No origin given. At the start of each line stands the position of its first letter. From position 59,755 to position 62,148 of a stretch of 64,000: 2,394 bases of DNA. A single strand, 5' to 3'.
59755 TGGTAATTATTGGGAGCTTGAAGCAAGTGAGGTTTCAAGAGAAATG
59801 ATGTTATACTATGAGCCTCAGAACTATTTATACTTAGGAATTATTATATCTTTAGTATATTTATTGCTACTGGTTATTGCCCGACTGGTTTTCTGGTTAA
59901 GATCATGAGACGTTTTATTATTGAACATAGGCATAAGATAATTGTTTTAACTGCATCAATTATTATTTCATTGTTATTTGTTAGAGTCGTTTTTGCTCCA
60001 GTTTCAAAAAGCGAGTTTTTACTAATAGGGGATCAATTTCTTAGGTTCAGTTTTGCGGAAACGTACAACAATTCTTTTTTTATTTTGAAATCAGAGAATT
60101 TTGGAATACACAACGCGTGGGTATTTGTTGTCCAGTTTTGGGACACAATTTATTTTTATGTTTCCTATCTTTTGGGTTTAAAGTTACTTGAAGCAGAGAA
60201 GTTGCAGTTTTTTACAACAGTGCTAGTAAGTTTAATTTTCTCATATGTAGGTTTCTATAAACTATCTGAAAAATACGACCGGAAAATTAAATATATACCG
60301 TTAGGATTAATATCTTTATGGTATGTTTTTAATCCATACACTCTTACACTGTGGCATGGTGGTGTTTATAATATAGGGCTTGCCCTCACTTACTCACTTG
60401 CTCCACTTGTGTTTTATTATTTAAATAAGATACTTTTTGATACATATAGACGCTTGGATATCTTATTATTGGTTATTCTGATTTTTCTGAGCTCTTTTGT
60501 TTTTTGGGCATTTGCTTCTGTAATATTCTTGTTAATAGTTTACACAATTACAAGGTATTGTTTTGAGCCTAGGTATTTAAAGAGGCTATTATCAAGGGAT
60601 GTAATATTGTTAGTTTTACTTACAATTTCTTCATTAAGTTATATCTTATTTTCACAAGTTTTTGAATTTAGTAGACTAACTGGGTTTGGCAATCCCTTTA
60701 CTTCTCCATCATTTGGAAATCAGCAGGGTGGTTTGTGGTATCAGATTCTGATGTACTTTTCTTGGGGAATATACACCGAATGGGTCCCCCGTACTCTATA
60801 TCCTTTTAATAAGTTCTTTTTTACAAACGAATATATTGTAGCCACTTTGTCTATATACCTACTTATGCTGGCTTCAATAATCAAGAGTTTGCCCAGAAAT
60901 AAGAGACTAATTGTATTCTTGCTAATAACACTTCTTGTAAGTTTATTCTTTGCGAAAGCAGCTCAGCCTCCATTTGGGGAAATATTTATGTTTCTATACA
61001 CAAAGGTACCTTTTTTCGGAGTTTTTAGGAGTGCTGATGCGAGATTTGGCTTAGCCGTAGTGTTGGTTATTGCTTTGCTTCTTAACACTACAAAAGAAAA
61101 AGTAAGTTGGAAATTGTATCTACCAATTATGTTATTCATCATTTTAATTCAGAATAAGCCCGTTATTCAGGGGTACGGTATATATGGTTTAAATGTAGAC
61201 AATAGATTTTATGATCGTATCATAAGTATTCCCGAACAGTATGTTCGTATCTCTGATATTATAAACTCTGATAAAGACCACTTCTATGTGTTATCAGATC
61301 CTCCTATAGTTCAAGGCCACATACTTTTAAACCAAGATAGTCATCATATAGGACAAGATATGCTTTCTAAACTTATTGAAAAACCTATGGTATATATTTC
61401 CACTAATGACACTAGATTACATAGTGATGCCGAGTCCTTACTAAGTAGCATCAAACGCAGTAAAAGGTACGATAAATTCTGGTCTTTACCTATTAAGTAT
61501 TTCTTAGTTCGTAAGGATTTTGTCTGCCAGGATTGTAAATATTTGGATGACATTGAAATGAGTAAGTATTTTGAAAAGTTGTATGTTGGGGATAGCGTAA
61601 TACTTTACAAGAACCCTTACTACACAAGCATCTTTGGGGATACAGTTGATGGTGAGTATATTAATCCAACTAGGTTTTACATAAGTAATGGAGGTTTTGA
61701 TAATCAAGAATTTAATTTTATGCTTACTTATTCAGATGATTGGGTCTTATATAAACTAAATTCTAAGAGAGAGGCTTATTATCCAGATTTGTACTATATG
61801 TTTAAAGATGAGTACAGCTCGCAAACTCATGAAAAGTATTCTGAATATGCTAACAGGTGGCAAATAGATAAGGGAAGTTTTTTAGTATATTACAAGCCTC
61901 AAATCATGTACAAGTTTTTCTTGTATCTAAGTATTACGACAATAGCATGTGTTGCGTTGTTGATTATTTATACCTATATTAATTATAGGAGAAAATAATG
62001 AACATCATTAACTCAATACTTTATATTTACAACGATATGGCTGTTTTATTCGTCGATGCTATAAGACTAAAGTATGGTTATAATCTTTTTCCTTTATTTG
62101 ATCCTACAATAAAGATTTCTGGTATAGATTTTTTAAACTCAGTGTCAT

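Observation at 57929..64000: Second tandem array of three to four giant membrane proteins with shared motifs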

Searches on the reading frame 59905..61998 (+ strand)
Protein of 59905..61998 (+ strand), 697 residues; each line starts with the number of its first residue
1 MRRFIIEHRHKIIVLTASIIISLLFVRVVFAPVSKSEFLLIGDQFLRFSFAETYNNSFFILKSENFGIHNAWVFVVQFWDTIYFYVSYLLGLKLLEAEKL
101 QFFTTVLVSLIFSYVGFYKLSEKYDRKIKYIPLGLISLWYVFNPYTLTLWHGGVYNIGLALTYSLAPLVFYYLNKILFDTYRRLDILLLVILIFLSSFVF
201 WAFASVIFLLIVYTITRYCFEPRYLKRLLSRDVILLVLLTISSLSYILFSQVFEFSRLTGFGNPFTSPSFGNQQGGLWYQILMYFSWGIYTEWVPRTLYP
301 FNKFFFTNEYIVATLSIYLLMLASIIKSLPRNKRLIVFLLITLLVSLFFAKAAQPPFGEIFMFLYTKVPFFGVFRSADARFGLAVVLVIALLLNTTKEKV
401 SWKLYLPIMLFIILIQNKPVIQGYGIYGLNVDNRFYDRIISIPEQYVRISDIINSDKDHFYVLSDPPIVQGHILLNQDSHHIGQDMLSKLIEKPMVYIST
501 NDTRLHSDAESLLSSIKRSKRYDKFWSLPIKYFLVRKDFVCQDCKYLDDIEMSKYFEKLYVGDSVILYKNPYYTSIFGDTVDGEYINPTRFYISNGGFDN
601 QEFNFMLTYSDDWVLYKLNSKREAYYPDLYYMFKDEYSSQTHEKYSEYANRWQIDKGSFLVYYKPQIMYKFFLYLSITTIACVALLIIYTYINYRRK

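Call 7: search_protein_families(library=pfam, proteins=[window:59905-61998:+], max_evalue=1)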
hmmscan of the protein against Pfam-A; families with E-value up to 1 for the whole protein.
window:59905-61998:+ (697 aa): 0 families

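Call 9: search_protein_families(library=ncbifam, proteins=[window:59905-61998:+], max_evalue=10)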
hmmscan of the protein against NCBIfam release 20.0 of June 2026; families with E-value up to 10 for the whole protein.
window:59905-61998:+ (697 aa): 0 families

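Call 10: search_solved_structures(query=window:59905-61998:+, max_evalue=10)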
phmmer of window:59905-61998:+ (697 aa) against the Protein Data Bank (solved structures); distinct sequences matched with E-value up to 10: 0.

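Call 11: find_homologous_proteins(query=window:59905-61998:+, max_evalue=0.001)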
Query window:59905-61998:+ (697 aa): 57 proteins with E <= 0.001 among 8000 candidates.
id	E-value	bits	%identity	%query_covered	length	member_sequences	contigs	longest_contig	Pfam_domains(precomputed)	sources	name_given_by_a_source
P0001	0.0e+0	1551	100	100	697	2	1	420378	-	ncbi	-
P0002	8.7e-142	492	38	97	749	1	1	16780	-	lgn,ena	-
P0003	4.3e-130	454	38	94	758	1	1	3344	-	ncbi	-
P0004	1.0e-129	452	37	97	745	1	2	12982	-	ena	-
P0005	5.5e-129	450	37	98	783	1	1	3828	-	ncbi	-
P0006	1.2e-127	445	35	98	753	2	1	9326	-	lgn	-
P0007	4.3e-126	440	34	98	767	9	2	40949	-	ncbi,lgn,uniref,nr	ncbi:MAG: hypothetical protein UU77_C0008G0022 [candidate division WWE3 bacterium GW2011_GWC1_41_7]|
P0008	7.3e-125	436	36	95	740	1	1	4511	-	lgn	-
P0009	7.0e-124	433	34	96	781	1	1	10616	-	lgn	-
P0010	1.3e-123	432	43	46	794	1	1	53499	-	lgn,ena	-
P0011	5.7e-123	430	34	95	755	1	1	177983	-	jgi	jgi:hypothetical protein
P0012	4.3e-122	427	34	97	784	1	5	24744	-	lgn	-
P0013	5.7e-121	423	37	90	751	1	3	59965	-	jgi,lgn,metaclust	jgi:hypothetical protein|metaclust:\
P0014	7.7e-121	423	36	98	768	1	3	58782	-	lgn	-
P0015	8.6e-121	423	42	44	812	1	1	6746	-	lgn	-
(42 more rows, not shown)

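Call 14: search_solved_structures(query=A1, max_evalue=10, show_alignments=2)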
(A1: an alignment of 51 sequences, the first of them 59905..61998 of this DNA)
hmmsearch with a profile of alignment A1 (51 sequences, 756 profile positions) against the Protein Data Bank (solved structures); distinct sequences matched with E-value up to 10: 1.
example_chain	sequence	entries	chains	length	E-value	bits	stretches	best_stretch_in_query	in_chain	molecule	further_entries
9s2g_LG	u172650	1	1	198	4.2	8.4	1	624-709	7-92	Uncharacterized protein C5E4.10c (LENG1)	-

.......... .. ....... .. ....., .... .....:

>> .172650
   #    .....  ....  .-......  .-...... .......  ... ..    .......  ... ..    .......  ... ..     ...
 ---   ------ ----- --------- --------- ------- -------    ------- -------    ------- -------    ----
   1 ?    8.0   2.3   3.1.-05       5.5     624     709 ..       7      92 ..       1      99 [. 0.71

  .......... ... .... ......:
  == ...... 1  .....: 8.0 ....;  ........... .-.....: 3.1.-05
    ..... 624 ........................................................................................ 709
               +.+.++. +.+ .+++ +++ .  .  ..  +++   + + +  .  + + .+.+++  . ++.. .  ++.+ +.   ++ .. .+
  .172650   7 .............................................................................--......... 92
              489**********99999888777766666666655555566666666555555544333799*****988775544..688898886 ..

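Call 25: search_protein_families(library=pfam, alignment_id=A1, max_evalue=1)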
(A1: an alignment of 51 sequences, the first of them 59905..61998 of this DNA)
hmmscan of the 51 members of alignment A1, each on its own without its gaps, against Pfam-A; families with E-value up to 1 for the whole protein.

A. member 1, window:59905-61998:+ (697 aa): 0 families

B. families by the number of members that match (of 51 scanned): 11 families
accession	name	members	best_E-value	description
PF13727.12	CoA_binding_3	2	0.18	CoA-binding domain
PF11847.13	GT-C_AftD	1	0.00078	Alpha-(1->3)-arabinofuranosyltransferase, N-terminal GT-C domain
PF18232.7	Chalcone_N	1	0.014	Chalcone isomerase N-terminal domain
PF10947.13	DUF2628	1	0.015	Protein of unknown function (DUF2628)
PF19021.5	Cmr7A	1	0.1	CRISPR system CMR subunit Cmr7 1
PF08743.15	Nse4_C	1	0.11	Nse4 C-terminal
PF14976.13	YPEH2ZP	1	0.11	Yippee homolog 2 zinc finger protein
PF10490.14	CENP-F_C_Rb_bdg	1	0.12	Rb-binding domain of kinetochore protein Cenp-F/LEK1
PF18416.6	GbpA_2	1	0.24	N-acetylglucosamine binding protein domain 2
PF05568.16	ASFV_J13L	1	0.47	African swine fever virus J13L protein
PF20098.4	DUF6488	1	0.94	Family of unknown function (DUF6488)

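Call 26: predict_structure(alignment_id=A1)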
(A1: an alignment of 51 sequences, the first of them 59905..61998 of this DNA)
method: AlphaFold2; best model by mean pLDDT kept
length: 697 residues; sequences in the alignment: 51
mean_pLDDT: 91.3   pTM: 0.91
mean pLDDT of the five models: 91.3, 90.9, 90.7, 90.3, 89.4
residues with pLDDT >= 90: 524; 70-90: 148; 50-70: 25; < 50: 0
segments of 3 or more residues with pLDDT < 50: none
pLDDT, mean of each block of 10 residues (from residue 1): 72 93 97 95 85 88 90 89 96 96 97 97 88 95 91 83 97 96 96 95 96 97 94 96 95 83 77 89 78 65 92 96 88 92 97 94 93 91 97 92 93 95 91 88 96 95 91 87 91 89 80 93 95 93 78 95 95 91 93 84 94 95 95 88 93 94 95 97 97 90
secondary structure, 60 per line:
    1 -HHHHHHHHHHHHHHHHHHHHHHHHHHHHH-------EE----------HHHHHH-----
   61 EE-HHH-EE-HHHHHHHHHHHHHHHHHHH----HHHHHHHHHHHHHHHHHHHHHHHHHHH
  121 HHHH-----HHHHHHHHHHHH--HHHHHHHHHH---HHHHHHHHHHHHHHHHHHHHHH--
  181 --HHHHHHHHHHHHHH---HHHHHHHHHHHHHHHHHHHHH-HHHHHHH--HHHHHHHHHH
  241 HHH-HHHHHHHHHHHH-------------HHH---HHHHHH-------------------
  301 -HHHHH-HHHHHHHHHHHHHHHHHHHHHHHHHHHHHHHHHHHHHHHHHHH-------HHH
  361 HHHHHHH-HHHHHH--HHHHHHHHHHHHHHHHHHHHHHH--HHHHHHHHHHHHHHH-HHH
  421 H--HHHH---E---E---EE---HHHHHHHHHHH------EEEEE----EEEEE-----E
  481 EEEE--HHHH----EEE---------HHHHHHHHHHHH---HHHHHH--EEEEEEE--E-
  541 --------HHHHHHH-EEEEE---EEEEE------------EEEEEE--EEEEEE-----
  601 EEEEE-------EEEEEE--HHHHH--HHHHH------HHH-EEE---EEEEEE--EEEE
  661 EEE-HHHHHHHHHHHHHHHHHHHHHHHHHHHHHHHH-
elements in order (helices of 4 or more, strands of 3 or more residues): H2-30 H50-55 H71-89 H94-124 H130-141 H144-153 H157-178 H183-196 H200-220 H222-228 H231-243 H245-256 H276-281 H302-306 H308-350 H358-367 H369-374 H377-399 H402-416 H418-421 H424-427 H444-454 E461-465 E470-474 E480-484 H487-490 E495-497 H507-518 H522-527 E530-536 H549-555 E557-561 E565-569 E582-587 E590-595 E601-605 E613-618 H621-625 H628-632 E643-645 E649-654 E657-663 H665-696

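Call 27: search_protein_representatives(alignment_id=A1)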
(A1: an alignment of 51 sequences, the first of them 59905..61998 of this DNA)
Query: 51 sequences, 756 profile positions. Proteins with E-value up to 0.001 (for the whole library): 5323; up to 1e-10: 2774; up to 1e-30: 473. The best 150 are listed.
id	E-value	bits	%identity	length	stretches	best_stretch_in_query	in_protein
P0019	0.0e+00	1071.5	-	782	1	3-750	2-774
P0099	0.0e+00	1028.5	-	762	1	3-753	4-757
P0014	0.0e+00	1021.3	-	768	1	4-755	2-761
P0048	1.3e-276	936.0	-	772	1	6-754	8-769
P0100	7.2e-267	903.8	-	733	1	11-749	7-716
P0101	1.4e-266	902.8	-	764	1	6-747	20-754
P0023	2.1e-264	895.6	-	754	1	4-749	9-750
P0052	3.9e-263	891.4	-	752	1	11-749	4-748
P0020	1.6e-259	879.5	-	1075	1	5-750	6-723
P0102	8.5e-259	877.1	-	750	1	3-748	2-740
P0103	1.2e-257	873.3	-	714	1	36-747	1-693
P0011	1.5e-256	869.6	-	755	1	4-745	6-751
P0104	1.7e-256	869.5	-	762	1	1-751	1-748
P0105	6.0e-249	844.5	-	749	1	8-749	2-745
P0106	2.4e-248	842.5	-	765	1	4-751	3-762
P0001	5.3e-220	748.8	-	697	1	4-753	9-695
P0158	4.2e-112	392.0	-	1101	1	7-752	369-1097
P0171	1.2e-89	317.8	-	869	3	6-636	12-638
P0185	1.2e-67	245.0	-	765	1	3-752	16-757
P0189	4.9e-65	236.4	-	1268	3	6-585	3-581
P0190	8.1e-64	232.4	-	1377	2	7-576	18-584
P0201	4.3e-59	216.7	-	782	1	3-753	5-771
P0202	5.6e-59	216.4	-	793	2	11-557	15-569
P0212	4.7e-56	206.7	-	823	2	12-652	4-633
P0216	4.7e-55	203.4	-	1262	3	11-567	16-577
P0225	1.3e-52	195.3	-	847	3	338-668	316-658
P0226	1.6e-52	195.1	-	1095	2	12-586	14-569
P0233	1.4e-50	188.6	-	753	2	301-752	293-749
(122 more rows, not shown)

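Call 30: search_protein_families(library=pfam, proteins=[P0189, P0190, P0216, P0226, P0158, P0171, P0212, P0225, P0202], max_evalue=0.01)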
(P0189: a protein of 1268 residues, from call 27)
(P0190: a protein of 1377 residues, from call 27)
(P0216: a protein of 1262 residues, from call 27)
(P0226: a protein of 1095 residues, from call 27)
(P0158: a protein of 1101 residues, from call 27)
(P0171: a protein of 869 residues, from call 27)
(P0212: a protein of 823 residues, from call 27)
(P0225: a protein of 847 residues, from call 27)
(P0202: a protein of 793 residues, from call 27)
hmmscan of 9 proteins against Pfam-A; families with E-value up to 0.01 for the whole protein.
P0189 (1268 aa): 1 family
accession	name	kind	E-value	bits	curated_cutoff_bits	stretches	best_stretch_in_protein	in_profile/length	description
PF11847.13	GT-C_AftD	-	0.0085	14.5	26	1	446-493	408-455/661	Alpha-(1->3)-arabinofuranosyltransferase, N-terminal GT-C domain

P0190 (1377 aa): 0 families

P0216 (1262 aa): 0 families

P0226 (1095 aa): 1 family
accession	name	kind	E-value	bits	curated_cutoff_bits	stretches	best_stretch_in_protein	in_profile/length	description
PF04464.20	Glyphos_transf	-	3.2e-57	194.6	22.1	1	721-1087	7-366/367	CDP-Glycerol:Poly(glycerophosphate) glycerophosphotransferase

P0158 (1101 aa): 2 families
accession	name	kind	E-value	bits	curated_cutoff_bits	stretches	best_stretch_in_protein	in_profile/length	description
PF00535.33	Glycos_transf_2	-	6e-18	65.8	23.3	1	8-137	1-126/168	Glycosyl transferase family 2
PF13641.12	Glyco_tranf_2_3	-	0.00095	19.7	27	1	7-208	3-192/230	Glycosyltransferase like family 2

P0171 (869 aa): 0 families

P0212 (823 aa): 0 families

P0225 (847 aa): 0 families

P0202 (793 aa): 0 families

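Call 33: find_encoding_contigs(protein=window:59905-61998:+, flank=10000, max_places=3)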
Protein window:59905-61998:+ (697 aa): no gene with exactly this product is on record in the collection.

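Call 34: find_encoding_contigs(protein=P0001, flank=10000, max_places=3)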
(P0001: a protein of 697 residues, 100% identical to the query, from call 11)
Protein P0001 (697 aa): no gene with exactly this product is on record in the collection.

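Call 36: find_related_loci(query=A1, collection=genome_contigs, flank=10000)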
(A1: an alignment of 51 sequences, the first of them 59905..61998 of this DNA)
Query A1 (697 aa) in genome_contigs; peptide patterns used: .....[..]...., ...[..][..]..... (x = any residue, [..] = any of these).
30 stretches matched a pattern; 14 encode a relative of the query (tblastn E <= 1e-3); 12 distinct loci.
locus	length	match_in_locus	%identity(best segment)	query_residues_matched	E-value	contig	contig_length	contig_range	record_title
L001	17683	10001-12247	35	5-690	9e-137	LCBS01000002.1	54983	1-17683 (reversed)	MAG: candidate division WWE3 bacterium GW2011_GWB1_41_6 UU72_C0002, whole genome shotgun sequence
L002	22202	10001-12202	35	5-685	2e-131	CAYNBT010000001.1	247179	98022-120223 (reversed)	MAG TPA_asm: uncultured Candidatus Saccharibacteria bacterium isolate SRP342105_co1_255 genome assembly, contig: NODE_39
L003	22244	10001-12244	33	21-697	1e-128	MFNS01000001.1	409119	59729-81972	MAG: Candidatus Levybacteria bacterium RIFCSPHIGHO2_01_FULL_40_16 rifcsphigho2_01_scaffold_15, whole genome shotgun sequ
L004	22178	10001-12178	35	19-666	9e-120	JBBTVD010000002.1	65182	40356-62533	MAG: Patescibacteria group bacterium isolate H14-bin010_1 H14_bin010_1_000000000002, whole genome shotgun sequence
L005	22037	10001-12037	35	17-691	9e-119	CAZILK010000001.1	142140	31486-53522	MAG TPA_asm: uncultured Candidatus Saccharibacteria bacterium isolate SRP342105_co1_447 genome assembly, contig: NODE_13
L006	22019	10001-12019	36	21-655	3e-117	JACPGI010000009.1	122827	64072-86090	MAG: candidate division WWE3 bacterium isolate NC_groundwater_383_Ag_B-0.1um_36_13 GD18-4_B1_scaffold_1349017, whole gen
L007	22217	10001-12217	31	11-690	5e-103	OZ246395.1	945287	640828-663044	MAG: uncultured Candidatus Saccharibacteria bacterium isolate SRP292972_co1_112 genome assembly, chromosome: 1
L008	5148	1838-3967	31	19-696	2e-80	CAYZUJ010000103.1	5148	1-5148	MAG TPA_asm: uncultured Neisseria sp. isolate SRP219642_co6_108 genome assembly, contig: NODE_16934_length_5148_cov_3.63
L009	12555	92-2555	37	19-678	2e-111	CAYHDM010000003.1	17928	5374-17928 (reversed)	MAG TPA_asm: uncultured Candidatus Saccharibacteria bacterium isolate ERP119705_co12_185 genome assembly, contig: NODE_3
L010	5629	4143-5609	32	4-495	7e-71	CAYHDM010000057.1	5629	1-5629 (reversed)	MAG TPA_asm: uncultured Candidatus Saccharibacteria bacterium isolate ERP119705_co12_185 genome assembly, contig: NODE_1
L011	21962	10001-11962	28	1-643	5e-61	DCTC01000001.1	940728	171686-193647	MAG TPA_asm: Candidatus Roizmanbacteria bacterium UBA1450 UBA1450_contig_1166, whole genome shotgun sequence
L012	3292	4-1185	33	160-544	5e-59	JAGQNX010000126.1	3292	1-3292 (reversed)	MAG: candidate division WWE3 bacterium isolate HKST-UBA79 2014-04-01_1_(paired)_contig_330818, whole genome shotgun sequ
